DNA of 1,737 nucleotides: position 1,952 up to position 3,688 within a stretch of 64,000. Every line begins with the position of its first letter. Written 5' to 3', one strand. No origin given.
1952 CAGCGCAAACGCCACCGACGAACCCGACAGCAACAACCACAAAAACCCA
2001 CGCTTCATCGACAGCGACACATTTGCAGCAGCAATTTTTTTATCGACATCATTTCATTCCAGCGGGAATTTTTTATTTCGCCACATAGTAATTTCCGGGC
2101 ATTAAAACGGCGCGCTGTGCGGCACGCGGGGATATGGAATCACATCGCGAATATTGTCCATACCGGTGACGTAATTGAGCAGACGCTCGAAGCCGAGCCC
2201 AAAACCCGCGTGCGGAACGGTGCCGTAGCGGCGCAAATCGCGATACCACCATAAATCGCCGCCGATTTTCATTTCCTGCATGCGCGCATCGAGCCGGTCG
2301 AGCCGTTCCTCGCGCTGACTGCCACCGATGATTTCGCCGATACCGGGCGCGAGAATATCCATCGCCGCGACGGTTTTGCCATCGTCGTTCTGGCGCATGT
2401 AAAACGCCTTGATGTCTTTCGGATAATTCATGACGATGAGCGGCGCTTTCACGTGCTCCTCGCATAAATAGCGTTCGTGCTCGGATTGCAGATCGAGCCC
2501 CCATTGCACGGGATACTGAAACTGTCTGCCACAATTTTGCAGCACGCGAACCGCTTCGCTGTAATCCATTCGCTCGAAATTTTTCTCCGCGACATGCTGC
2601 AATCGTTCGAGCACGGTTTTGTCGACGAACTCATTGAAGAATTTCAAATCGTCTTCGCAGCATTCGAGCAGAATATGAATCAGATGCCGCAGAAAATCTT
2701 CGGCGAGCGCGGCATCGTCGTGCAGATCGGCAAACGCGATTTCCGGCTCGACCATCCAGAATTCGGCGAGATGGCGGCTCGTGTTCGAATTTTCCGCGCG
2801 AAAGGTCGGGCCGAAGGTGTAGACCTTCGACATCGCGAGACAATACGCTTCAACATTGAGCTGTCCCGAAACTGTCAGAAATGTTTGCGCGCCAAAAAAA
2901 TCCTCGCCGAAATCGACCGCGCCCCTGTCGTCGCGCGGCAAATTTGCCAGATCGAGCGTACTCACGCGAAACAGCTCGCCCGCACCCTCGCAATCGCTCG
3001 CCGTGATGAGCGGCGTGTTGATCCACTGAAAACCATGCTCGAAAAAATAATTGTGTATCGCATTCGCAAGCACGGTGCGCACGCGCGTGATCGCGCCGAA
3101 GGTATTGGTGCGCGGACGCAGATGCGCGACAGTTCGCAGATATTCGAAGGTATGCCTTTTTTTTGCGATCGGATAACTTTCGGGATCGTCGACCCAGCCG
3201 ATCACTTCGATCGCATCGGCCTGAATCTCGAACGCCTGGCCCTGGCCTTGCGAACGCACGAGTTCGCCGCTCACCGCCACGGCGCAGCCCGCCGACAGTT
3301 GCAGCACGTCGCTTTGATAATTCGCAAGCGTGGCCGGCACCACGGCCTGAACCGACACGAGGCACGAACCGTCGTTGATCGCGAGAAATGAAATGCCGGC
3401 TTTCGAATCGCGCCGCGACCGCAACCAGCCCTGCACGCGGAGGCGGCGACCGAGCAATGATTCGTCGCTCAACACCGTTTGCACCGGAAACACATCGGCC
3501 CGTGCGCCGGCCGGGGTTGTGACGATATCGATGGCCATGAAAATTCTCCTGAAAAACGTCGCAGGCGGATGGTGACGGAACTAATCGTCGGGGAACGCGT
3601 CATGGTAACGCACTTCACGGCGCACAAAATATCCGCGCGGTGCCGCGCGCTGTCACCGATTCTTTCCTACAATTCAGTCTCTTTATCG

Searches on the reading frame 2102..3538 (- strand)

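Call 73: search_protein_families(library=pfam, proteins=[window:2102-3538:-], max_evalue=0.00001)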
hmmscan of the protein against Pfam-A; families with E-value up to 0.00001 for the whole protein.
window:2102-3538:- (478 aa): 2 families
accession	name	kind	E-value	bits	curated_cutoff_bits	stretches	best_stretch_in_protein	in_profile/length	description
PF00152.25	tRNA-synt_2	-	6.4e-60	203.2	25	1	138-472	9-307/308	tRNA synthetases class II (D, K and N)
PF01336.31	tRNA_anti-codon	-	1e-10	41.8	27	1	34-113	2-75/75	OB-fold nucleic acid binding domain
